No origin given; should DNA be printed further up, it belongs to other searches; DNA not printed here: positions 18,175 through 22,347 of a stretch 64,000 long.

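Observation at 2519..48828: Window-wide family of heptanucleotide-repeat hairpin elements, in genes as well as between them (overview)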

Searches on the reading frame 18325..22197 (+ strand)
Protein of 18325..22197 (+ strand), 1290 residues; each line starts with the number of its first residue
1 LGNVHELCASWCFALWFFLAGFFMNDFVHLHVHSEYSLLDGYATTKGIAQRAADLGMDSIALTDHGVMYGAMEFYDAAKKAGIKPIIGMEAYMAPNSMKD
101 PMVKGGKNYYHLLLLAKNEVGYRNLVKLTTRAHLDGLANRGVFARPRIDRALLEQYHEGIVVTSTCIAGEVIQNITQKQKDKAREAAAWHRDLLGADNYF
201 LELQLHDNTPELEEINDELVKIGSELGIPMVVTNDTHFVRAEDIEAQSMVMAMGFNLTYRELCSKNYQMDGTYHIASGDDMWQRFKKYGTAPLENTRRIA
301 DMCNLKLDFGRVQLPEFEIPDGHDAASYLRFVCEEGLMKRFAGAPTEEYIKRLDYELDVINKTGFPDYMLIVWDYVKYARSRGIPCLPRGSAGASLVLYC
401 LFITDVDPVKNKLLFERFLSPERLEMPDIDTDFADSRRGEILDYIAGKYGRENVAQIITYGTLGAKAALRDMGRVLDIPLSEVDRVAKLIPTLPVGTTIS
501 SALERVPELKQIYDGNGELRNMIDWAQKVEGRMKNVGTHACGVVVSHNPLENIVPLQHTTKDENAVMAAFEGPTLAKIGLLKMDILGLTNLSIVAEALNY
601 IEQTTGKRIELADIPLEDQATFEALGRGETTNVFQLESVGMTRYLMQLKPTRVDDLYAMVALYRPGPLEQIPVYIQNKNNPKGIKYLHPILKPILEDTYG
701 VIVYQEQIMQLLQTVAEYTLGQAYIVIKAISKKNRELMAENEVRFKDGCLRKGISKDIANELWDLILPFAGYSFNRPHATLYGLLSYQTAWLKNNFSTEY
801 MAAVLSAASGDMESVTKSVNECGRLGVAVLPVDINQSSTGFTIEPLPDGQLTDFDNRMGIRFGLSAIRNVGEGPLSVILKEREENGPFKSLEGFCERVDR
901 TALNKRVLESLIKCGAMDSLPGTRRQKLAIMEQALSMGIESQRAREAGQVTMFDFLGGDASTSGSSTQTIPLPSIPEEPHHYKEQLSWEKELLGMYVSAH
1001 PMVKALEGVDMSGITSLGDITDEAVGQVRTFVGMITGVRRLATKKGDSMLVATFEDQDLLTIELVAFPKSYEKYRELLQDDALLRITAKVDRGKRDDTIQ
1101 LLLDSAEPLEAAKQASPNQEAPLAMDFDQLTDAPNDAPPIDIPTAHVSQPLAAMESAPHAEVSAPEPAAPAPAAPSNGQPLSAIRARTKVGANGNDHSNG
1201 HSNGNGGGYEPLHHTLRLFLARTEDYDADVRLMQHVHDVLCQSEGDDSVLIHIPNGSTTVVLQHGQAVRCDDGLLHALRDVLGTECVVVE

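Call 86: search_protein_families(library=pfam, max_evalue=0.00001, proteins=[window:18325-22197:+])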
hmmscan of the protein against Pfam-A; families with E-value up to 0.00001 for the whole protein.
window:18325-22197:+ (1290 aa): 5 families
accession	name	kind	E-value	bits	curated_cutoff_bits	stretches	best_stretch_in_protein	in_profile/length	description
PF07733.18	DNA_pol3_alpha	-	3.9e-91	305.7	23.9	1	327-587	1-260/260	Bacterial DNA polymerase III alpha NTPase domain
PF17657.6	DNA_pol3_finger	-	2.1e-54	183.7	22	1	590-752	1-165/166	Bacterial DNA polymerase III alpha subunit finger domain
PF02811.25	PHP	-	3.3e-52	177.6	26.4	1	29-206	1-164/164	PHP domain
PF14579.12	HHH_6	-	9e-29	100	25.6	1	826-926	1-89/90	Helix-hairpin-helix motif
PF01336.31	tRNA_anti-codon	-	4.2e-07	30.2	27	1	1030-1109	2-75/75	OB-fold nucleic acid binding domain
